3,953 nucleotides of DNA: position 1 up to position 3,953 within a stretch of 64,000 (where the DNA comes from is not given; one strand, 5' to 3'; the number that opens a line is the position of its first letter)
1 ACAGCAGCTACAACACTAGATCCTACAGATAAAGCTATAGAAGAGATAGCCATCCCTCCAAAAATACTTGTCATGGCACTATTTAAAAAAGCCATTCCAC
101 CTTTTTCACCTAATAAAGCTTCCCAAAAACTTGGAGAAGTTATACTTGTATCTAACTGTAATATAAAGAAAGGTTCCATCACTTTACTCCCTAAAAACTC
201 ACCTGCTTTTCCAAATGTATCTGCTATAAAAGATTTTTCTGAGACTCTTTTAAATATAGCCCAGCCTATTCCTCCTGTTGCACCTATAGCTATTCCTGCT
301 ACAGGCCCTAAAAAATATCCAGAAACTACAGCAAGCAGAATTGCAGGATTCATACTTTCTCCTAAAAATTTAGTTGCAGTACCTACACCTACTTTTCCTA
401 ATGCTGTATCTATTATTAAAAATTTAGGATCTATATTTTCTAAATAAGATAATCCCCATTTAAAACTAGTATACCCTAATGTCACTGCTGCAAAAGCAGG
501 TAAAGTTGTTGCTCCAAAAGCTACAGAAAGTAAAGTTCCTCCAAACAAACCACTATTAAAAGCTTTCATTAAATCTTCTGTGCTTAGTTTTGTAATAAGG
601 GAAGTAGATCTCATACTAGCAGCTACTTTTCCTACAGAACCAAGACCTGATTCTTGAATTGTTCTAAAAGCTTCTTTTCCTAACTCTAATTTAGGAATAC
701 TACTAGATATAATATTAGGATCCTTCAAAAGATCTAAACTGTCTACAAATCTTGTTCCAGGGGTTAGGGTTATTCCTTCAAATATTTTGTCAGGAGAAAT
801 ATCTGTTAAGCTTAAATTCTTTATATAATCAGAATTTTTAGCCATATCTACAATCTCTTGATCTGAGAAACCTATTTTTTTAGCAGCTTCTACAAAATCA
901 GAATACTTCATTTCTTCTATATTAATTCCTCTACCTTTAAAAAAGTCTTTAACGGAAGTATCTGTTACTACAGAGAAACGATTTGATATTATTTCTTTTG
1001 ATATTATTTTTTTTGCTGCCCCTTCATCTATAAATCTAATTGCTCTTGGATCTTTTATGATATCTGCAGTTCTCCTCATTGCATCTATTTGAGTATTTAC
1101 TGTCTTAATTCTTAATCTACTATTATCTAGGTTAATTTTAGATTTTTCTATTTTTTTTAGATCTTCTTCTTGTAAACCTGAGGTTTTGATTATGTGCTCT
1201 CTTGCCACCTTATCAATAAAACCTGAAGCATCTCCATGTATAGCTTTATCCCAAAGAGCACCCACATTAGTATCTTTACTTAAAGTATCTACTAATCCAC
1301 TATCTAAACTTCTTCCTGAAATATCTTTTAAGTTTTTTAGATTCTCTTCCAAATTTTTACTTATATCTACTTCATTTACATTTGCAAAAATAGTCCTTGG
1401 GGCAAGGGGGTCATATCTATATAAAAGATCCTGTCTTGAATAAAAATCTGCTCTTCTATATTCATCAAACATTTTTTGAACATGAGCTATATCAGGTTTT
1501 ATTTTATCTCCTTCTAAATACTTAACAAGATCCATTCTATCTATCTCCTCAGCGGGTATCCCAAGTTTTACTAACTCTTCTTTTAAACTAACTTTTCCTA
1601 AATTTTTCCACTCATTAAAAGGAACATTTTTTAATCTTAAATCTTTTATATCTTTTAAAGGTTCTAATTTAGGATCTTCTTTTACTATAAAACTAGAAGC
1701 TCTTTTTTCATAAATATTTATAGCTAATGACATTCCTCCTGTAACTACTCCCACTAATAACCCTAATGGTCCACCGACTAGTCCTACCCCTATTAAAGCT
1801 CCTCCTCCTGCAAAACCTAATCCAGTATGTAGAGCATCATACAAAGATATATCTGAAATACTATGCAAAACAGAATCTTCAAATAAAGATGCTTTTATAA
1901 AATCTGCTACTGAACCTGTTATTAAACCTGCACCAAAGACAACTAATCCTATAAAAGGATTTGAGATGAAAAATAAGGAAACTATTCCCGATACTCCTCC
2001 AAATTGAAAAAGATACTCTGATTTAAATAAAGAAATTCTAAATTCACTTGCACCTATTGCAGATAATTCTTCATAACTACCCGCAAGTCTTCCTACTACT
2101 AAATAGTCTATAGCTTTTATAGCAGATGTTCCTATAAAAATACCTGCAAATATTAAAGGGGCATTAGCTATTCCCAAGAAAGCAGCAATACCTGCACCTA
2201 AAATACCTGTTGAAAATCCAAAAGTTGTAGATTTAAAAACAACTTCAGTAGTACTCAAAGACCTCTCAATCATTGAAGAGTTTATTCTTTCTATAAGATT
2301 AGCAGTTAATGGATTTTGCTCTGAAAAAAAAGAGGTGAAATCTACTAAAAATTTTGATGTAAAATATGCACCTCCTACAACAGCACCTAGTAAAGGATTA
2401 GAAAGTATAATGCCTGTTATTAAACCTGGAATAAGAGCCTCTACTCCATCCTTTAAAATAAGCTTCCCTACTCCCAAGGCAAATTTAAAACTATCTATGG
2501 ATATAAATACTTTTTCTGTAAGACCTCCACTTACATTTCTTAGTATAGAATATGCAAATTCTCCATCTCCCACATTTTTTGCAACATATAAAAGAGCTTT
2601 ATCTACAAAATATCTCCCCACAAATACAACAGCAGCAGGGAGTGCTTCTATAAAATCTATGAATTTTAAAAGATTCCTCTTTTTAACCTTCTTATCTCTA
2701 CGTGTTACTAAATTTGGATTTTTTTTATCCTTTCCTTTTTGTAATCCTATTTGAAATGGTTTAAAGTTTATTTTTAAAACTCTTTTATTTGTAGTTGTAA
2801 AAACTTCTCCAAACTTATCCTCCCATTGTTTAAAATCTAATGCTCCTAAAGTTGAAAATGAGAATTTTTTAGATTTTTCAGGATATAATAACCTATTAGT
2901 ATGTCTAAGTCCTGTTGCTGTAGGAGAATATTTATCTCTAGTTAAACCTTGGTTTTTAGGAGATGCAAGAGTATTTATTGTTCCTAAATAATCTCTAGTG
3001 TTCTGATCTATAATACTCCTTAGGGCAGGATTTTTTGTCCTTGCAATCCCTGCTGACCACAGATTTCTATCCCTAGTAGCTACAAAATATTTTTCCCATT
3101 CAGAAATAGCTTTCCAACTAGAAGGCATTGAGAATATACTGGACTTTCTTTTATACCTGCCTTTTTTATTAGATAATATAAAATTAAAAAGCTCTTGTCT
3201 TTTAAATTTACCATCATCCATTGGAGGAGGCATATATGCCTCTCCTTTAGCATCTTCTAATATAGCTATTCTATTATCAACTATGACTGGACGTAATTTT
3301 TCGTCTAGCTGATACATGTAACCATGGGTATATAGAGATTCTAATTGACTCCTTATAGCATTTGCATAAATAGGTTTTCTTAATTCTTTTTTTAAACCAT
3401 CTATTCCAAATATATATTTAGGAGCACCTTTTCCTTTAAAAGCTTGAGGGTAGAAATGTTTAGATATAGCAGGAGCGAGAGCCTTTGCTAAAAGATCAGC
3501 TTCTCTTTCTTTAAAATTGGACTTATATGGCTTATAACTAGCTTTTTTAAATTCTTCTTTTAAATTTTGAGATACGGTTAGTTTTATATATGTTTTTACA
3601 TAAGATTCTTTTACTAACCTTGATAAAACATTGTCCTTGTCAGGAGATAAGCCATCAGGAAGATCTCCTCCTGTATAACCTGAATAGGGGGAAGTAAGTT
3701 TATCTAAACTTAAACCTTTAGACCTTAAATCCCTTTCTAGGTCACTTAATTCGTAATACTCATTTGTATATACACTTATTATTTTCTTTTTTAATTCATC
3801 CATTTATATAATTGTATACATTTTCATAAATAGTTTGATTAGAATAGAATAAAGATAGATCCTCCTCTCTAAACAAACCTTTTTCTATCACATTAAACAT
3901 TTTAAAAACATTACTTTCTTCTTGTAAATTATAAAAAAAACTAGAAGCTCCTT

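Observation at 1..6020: Second VirB6-like paralog followed by a giant (>1260 aa) glycine-zipper membrane protein at the window edge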

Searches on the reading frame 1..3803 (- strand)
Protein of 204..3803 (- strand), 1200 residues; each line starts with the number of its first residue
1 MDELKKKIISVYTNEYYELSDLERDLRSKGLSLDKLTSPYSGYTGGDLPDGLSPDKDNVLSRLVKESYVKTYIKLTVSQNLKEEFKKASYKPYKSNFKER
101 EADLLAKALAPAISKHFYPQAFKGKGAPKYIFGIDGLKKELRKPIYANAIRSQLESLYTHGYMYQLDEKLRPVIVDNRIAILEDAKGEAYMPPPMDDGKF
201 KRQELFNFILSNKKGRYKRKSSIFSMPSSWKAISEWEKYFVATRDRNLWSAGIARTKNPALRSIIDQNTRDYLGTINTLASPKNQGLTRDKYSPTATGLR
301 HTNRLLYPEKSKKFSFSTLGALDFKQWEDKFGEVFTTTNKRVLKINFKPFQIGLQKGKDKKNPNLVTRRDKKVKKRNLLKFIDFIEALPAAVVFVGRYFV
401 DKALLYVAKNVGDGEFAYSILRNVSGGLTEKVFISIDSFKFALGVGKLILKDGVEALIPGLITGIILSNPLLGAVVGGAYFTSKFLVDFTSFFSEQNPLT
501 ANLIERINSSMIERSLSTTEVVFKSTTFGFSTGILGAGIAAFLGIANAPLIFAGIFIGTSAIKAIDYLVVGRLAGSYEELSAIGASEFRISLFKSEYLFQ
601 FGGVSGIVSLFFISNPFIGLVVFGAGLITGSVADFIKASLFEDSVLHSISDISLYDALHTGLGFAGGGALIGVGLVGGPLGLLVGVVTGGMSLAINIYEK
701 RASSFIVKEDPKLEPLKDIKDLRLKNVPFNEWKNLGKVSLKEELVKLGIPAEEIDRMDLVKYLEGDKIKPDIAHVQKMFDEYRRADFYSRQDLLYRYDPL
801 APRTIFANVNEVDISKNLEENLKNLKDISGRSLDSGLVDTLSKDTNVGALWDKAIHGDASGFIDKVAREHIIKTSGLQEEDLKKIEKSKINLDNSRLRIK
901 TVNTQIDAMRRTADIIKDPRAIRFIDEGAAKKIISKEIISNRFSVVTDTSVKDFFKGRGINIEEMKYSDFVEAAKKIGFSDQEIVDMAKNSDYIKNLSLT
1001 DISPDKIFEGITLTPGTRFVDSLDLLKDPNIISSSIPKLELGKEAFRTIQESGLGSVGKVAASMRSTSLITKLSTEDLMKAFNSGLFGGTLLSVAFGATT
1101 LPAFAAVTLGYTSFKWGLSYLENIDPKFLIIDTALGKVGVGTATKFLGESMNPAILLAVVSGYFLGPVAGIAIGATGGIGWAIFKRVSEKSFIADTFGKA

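Call 7: search_protein_families(library=pfam, proteins=[window:1-3803:-], max_evalue=1)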
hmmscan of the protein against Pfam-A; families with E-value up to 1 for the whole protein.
window:1-3803:- (1267 aa): 1 family
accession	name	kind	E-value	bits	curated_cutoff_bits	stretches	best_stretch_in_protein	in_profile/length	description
PF20721.2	C19orf12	-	0.93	9.7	30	1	664-692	48-75/163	C19orf12-like protein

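Call 30: search_protein_representatives(protein=window:204-3803:-)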
Query: 1200 residues. Proteins with E-value up to 0.001 (for the whole library): 9; up to 1e-10: 9; up to 1e-30: 9. The best 9 are listed.
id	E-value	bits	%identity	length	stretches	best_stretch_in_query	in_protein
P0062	0.0e+00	2640.7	100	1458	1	1-1200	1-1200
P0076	3.5e-207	707.6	40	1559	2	3-807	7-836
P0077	5.6e-160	551.3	43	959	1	3-804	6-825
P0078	1.8e-105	370.8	34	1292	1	365-1185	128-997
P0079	2.8e-83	297.3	32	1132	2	172-928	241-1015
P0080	2.4e-82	294.3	31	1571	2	176-972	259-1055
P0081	4.1e-54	200.7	32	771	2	176-691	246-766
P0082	4.2e-54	200.7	32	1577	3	351-749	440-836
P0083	5.1e-52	193.8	30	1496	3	186-712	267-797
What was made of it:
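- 1..3803 (-): Giant gene: the first 1267 of 1458 codons. An orphan polytopic membrane protein. Only 9 representatives in an exhaustive search of 1.84 billion proteins (call 30).
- It evolves fast and has a narrow distribution, with 9 representatives among 1.84 billion (call 30).
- Tried and rejected: The exhaustive search was needed to find its 8 relatives (call 30).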

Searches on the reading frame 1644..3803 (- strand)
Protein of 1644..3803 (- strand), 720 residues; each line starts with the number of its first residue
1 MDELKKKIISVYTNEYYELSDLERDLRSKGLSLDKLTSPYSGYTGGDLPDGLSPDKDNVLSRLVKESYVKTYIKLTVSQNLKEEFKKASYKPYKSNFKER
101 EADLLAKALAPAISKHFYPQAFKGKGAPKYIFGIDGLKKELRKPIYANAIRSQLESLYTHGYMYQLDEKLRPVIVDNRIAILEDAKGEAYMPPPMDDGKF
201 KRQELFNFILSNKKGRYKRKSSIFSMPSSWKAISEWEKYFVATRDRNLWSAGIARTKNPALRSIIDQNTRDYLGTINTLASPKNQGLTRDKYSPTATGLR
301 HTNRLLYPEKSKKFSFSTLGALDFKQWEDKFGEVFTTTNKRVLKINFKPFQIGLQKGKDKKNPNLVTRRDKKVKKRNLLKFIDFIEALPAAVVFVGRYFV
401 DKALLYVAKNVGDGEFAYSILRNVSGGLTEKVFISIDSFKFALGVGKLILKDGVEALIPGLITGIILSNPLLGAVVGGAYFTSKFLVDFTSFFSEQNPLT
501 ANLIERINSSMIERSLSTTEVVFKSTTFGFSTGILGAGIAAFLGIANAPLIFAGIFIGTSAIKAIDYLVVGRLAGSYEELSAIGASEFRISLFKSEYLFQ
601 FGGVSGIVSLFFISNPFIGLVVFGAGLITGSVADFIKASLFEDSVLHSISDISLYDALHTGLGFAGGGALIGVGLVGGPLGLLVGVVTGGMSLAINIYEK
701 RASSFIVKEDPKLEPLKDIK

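Call 57: predict_structure(alignment_id=A5)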
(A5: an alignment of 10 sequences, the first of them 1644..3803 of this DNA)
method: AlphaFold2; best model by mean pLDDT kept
length: 720 residues; sequences in the alignment: 10
mean_pLDDT: 43.6   pTM: 0.28
mean pLDDT of the five models: 43.6, 43.3, 40.2, 38.3, 35.5
residues with pLDDT >= 90: 0; 70-90: 84; 50-70: 90; < 50: 546
segments of 3 or more residues with pLDDT < 50: 89-96, 121-135, 158-166, 177-180, 187-285, 288-296, 302-450, 459-461, 468-475, 477-479, 488-549, 558-720
pLDDT, mean of each block of 10 residues (from residue 1): 82 77 76 84 78 80 76 75 61 51 68 64 44 50 55 52 48 51 51 34 34 36 35 37 33 33 34 34 46 44 44 33 33 30 28 24 29 28 28 32 32 31 32 40 45 50 51 47 49 37 31 35 43 43 43 49 46 33 34 36 35 37 34 35 29 30 33 32 36 35 28 38
secondary structure, 60 per line:
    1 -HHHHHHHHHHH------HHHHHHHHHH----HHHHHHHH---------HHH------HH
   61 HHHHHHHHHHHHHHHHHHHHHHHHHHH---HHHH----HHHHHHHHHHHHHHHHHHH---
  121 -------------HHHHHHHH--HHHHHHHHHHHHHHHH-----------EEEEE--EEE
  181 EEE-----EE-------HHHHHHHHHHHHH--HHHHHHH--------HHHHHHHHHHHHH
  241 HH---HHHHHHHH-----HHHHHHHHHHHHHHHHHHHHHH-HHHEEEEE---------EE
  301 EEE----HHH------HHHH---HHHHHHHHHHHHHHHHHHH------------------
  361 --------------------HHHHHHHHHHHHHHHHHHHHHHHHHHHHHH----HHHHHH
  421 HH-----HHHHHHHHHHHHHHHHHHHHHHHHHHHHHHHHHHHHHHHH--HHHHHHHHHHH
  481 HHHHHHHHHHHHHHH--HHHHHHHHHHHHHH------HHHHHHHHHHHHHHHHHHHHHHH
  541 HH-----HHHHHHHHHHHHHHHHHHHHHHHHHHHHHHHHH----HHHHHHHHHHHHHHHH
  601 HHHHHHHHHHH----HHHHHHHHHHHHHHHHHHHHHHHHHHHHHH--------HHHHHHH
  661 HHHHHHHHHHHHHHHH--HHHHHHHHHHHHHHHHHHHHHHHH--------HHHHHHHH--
elements in order (helices of 4 or more, strands of 3 or more residues): H2-12 H19-28 H33-40 H59-87 H91-94 H99-117 H134-141 H144-159 E171-175 E178-183 H198-210 H213-219 H228-242 H246-253 H259-280 E285-289 E299-303 H317-320 H324-342 H381-410 H415-422 H428-467 H470-495 H498-511 H518-542 H548-580 H585-611 H616-645 H654-676 H679-702 H711-718
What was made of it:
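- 2679..3803 (-): Giant protein, residues 1-375: basic soluble N-terminal domain (net charge +32), inferred to be cytoplasmic. Only residues 1-90 were modelled with confidence (call 57).
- Tried and rejected: The AlphaFold model of residues 1-720 came out at pLDDT 43.6 (call 57).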
